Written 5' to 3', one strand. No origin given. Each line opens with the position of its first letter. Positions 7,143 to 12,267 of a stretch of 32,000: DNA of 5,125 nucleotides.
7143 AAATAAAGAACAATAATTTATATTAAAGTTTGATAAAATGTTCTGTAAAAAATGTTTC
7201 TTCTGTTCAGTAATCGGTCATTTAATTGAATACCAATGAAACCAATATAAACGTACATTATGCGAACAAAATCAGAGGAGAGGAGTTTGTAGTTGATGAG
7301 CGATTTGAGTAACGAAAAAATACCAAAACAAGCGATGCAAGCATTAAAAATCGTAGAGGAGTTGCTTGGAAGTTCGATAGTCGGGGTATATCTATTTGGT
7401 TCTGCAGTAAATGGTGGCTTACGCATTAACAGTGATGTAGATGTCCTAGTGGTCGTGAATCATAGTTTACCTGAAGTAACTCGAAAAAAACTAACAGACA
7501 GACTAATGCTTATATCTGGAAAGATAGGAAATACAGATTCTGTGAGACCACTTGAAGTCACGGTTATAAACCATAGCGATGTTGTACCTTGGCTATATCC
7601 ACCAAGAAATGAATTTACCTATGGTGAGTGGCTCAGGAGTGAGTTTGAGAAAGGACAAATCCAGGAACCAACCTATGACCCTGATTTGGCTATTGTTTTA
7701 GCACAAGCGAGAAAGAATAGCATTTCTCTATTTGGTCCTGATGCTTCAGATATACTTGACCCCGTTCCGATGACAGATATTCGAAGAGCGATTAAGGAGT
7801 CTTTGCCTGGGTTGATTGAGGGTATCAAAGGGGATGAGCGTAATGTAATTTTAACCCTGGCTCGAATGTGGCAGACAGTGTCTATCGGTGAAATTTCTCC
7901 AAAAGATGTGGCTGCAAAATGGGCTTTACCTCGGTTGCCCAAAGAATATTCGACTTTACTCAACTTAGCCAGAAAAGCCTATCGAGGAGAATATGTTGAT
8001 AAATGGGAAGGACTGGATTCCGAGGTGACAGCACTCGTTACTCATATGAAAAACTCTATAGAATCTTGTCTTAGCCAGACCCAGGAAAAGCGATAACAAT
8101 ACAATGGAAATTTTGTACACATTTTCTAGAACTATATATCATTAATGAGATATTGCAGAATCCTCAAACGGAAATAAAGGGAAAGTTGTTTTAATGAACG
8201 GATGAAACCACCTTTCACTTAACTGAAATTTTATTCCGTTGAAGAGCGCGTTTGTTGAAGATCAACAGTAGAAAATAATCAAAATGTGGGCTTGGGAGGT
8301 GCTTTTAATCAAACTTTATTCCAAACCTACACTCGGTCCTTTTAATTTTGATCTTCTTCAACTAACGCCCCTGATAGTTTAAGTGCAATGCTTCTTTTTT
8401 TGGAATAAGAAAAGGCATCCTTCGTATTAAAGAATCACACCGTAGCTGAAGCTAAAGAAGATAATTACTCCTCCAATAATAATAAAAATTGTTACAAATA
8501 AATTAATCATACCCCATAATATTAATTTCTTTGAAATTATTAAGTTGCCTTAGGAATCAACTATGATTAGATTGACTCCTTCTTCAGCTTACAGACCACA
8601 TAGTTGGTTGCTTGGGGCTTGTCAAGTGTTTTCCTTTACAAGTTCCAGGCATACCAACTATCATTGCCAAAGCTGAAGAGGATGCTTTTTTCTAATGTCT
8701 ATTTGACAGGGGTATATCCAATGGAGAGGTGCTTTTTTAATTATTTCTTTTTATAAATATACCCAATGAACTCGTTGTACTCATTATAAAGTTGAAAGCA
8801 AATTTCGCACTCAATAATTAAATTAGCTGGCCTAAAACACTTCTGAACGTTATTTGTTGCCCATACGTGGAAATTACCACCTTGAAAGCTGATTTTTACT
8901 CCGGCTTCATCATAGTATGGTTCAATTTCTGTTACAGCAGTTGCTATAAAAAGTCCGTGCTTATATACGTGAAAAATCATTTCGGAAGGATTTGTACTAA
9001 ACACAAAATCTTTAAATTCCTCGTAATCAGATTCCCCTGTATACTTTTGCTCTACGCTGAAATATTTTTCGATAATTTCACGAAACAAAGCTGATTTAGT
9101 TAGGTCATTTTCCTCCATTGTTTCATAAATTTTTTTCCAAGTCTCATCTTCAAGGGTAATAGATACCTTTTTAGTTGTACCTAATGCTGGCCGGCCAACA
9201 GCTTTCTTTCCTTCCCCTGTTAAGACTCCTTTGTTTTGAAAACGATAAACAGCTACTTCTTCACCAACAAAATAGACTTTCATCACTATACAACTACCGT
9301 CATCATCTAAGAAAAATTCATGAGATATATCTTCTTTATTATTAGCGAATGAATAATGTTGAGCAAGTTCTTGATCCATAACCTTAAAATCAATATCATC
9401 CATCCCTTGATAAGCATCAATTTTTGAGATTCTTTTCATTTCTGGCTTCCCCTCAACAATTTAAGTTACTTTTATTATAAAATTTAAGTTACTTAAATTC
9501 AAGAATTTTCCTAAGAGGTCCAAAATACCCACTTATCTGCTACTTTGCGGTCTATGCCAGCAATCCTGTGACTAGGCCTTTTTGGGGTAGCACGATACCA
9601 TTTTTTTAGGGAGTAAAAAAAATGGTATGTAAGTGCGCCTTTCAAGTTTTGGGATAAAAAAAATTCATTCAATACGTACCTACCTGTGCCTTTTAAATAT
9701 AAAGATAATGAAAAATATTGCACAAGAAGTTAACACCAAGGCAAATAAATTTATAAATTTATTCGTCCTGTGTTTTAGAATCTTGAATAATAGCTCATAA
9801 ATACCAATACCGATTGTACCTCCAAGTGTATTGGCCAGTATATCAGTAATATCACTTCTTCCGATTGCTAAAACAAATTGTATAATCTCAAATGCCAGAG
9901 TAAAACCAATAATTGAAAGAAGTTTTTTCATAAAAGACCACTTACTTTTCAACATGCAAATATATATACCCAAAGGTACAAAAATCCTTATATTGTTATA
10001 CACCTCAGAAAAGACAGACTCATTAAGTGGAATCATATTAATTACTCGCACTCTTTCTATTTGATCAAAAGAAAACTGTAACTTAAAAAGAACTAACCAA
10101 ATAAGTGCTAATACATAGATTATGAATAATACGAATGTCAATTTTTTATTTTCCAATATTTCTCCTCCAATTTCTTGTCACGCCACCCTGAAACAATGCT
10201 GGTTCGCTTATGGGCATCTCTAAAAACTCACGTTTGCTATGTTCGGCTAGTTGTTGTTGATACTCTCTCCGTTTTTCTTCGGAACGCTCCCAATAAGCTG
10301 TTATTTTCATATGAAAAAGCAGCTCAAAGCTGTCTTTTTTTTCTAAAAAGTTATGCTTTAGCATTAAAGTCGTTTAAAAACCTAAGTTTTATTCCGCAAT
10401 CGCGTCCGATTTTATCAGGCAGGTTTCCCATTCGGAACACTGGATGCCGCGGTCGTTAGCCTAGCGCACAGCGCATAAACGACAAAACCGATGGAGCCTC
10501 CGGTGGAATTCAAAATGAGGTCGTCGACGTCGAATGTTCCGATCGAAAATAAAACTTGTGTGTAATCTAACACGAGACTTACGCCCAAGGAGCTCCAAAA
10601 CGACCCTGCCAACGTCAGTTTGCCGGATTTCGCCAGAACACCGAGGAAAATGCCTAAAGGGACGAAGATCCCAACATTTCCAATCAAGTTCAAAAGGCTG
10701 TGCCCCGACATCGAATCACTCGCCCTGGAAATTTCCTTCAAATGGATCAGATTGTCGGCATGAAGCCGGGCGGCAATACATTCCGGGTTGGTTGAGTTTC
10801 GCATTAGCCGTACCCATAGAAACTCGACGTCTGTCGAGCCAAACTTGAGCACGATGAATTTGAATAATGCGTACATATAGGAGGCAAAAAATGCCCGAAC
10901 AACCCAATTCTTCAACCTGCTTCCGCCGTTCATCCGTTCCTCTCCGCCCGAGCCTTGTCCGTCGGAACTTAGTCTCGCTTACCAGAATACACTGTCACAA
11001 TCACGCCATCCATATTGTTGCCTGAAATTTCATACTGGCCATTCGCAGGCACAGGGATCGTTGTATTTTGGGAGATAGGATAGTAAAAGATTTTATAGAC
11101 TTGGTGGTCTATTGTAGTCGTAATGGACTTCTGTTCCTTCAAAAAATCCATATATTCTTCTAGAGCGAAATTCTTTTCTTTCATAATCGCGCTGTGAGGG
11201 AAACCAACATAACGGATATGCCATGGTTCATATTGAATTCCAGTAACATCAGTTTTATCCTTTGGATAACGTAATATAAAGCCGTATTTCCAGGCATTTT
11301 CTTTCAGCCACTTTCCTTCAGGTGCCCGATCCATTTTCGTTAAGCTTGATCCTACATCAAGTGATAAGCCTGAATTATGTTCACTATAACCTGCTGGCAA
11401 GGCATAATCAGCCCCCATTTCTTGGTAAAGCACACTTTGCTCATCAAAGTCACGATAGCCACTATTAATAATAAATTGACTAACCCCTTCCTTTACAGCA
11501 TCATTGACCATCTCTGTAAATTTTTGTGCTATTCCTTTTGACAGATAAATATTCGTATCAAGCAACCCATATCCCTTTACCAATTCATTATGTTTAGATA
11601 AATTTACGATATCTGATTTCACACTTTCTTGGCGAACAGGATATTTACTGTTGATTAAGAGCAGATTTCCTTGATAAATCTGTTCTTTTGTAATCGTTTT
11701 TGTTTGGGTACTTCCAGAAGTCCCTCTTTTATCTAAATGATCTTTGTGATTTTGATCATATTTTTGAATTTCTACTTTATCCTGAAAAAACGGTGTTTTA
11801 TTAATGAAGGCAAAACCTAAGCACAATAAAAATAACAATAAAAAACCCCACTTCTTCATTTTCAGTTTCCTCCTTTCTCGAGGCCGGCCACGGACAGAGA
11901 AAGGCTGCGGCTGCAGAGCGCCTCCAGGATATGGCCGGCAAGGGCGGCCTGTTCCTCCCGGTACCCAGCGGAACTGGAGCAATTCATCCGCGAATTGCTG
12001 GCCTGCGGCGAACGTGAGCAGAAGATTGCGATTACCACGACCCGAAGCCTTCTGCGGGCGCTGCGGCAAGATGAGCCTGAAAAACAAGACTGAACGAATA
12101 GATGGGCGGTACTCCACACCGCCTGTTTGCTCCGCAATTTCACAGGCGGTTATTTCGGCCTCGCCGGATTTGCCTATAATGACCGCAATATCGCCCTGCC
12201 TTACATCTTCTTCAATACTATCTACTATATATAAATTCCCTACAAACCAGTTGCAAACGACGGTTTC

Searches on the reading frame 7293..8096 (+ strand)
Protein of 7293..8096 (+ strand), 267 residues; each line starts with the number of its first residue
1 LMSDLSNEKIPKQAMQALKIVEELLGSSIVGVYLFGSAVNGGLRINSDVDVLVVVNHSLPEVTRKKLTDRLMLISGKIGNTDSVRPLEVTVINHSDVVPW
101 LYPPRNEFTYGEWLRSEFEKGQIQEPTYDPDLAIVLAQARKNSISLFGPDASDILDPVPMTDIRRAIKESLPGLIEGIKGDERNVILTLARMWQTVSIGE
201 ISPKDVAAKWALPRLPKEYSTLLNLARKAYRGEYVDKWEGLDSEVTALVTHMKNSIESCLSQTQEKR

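Call 29: search_protein_families(library=pfam, proteins=[window:7293-8096:+])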
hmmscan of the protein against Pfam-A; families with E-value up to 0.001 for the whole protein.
window:7293-8096:+ (267 aa): 4 families
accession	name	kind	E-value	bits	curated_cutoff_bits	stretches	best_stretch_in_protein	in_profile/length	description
PF13427.11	AadA_C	-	6.1e-36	123.2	22.2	1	154-254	2-102/103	Aminoglycoside adenylyltransferase, C-terminal domain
PF01909.29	NTP_transf_2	-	1.6e-11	44.8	21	1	15-98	2-78/93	Nucleotidyltransferase domain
PF18765.7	Polbeta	-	1.2e-07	32.2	26.9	1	28-74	12-58/93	Polymerase beta, Nucleotidyltransferase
PF22600.2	MTPAP-like_central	-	0.00033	21.2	27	1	30-75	40-84/139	Poly(A) RNA polymerase, mitochondrial-like, central palm domain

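Call 57: search_protein_families(library=ncbifam, proteins=[window:7293-8096:+], max_evalue=0.00001)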
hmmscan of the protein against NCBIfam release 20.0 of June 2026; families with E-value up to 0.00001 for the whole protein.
window:7293-8096:+ (267 aa): 12 families
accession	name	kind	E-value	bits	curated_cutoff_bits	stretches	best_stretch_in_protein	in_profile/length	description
NF012212.1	ANT_9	subfamily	1.5e-116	388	340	1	9-257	1-249/249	aminoglycoside nucleotidyltransferase ANT(9)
NF010309.0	PRK13746.1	subfamily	1.8e-79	266.8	193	1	3-260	2-261/263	aminoglycoside adenylyltransferase family protein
NF045909.1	ANT_9_Ic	equivalog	1.5e-76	257.1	505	1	6-240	4-239/259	aminoglycoside nucleotidyltransferase ANT(9)-Ic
NF012157.0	ANT_3pp_I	equivalog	3.3e-71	239.6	375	1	9-260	2-255/256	AadA family aminoglycoside 3''-O-nucleotidyltransferase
NF053581.1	ANT_3pp_Ic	exception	4.3e-62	210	545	1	9-262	8-263/265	aminoglycoside nucleotidyltransferase ANT(3'')-Ic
NF033127.1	ANT_3pp_AadA3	exception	2.2e-58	197.8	595.5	1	10-256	4-252/258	ANT(3'')-Ia family aminoglycoside nucleotidyltransferase AadA3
NF033126.1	ANT_3pp_AadA1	exception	7.2e-57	192.9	587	1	13-256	7-252/258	ANT(3'')-Ia family aminoglycoside nucleotidyltransferase AadA1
NF045972.1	ANT_3pp_I_Serra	equivalog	2.9e-56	191.1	500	1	12-259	10-259/261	ANT(3'')-I family aminoglycoside adenylyltransferase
NF033220.1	ANT_3pp_II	equivalog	6e-51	173.3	400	1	18-262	11-256/258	ANT(3'')-II family aminoglycoside nucleotidyltransferase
NF012135.0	ANT_3pp_9_crypt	exception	8.6e-51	173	560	1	10-257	9-258/262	cryptic aminoglycoside nucleotidyltransferase ANT(3'')/ANT(9)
NF051468.1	ANT_AadA37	exception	3.7e-41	140.9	550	1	10-230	12-235/265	ANT(3'')-I family aminoglycoside nucleotidyltransferase AadA37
NF047752.1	MntA_antitoxin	equivalog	9.5e-06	25.5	60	0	29-73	7-51/106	type VII toxin-antitoxin system MntA family adenylyltransferase antitoxin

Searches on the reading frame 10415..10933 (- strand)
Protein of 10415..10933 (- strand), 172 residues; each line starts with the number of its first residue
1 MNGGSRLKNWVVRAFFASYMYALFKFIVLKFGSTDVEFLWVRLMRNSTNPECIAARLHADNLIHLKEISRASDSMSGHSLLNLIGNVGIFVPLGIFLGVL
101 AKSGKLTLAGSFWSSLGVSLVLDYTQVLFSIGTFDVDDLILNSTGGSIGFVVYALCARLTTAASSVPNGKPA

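Call 7: search_protein_families(library=ncbifam, proteins=[window:10415-10933:-])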
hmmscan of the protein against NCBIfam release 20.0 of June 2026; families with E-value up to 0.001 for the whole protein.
window:10415-10933:- (172 aa): 3 families
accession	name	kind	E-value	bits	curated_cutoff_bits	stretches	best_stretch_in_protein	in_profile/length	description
NF000142.1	vanZ-Pt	exception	3.9e-81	270.2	260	1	14-159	5-143/143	glycopeptide resistance protein VanZ-Pt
NF033125.2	vanZ-A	exception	2.9e-11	43.8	250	1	73-158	48-130/164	glycopeptide resistance protein VanZ-A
NF000145.1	vanZ-F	exception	1.6e-05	25.3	375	1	8-155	31-158/206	glycopeptide resistance protein VanZ-F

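Call 36: search_protein_families(library=pfam, proteins=[window:10415-10933:-])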
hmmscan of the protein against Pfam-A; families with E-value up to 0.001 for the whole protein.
window:10415-10933:- (172 aa): 1 family
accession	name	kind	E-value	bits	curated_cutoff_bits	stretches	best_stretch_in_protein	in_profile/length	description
PF04892.17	VanZ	-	8.8e-19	68.8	30.1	1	16-156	1-125/126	VanZ like family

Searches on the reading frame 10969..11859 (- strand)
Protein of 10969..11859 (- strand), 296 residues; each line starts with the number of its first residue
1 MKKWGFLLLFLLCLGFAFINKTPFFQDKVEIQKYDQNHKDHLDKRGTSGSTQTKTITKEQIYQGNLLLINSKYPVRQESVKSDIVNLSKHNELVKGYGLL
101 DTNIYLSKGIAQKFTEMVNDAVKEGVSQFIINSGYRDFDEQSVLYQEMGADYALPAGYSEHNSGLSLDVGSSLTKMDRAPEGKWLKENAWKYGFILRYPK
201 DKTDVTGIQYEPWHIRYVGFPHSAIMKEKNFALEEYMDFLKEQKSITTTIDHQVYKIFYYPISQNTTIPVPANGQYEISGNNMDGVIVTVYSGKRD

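Call 36: search_protein_families(library=pfam, proteins=[window:10969-11859:-])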
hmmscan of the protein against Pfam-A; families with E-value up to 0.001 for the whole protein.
window:10969-11859:- (296 aa): 1 family
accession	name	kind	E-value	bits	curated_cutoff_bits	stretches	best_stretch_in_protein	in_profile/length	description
PF02557.22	VanY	-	1.2e-30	106.4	25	1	104-219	2-131/132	D-alanyl-D-alanine carboxypeptidase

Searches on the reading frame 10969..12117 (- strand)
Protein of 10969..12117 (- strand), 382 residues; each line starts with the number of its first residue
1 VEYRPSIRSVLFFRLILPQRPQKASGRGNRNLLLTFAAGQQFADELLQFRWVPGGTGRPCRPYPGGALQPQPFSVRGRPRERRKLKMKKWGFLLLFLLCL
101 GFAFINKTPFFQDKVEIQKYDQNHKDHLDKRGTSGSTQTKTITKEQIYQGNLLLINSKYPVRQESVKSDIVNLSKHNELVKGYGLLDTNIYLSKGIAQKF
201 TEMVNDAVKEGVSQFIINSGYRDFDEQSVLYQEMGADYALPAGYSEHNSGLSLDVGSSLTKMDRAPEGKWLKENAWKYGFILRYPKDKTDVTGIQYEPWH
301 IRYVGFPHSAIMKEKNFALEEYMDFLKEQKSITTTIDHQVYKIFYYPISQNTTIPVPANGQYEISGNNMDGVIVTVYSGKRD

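Call 7: search_protein_families(library=ncbifam, proteins=[window:10969-12117:-])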
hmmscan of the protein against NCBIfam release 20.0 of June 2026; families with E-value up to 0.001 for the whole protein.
window:10969-12117:- (382 aa): 5 families
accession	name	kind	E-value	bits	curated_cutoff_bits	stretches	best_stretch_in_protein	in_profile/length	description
NF000472.1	vanY_AFMPt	exception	2.5e-176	584.7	425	1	95-377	1-283/283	VanY-A/VanY-F/VanY-M family D-Ala-D-Ala carboxypeptidase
NF000149.1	vanXY_G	exception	8.4e-39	133.2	500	1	139-378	4-250/254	D-Ala-D-Ala dipeptidase/D-Ala-D-Ala carboxypeptidase VanXY-G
NF000380.1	vanXY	equivalog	1.3e-34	119.3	250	1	152-326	2-179/179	D,D-carboxypeptidase/D,D-dipeptidase VanXY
NF000473.1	vanY_BG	exception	2e-22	79.9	400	1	198-324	133-272/274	VanY-B/VanY-G family D-Ala-D-Ala carboxypeptidase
NF041194.1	LD_carboxy_LdcB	exception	2.5e-22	79.7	275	1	196-325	38-175/180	LD-carboxypeptidase LdcB/DacB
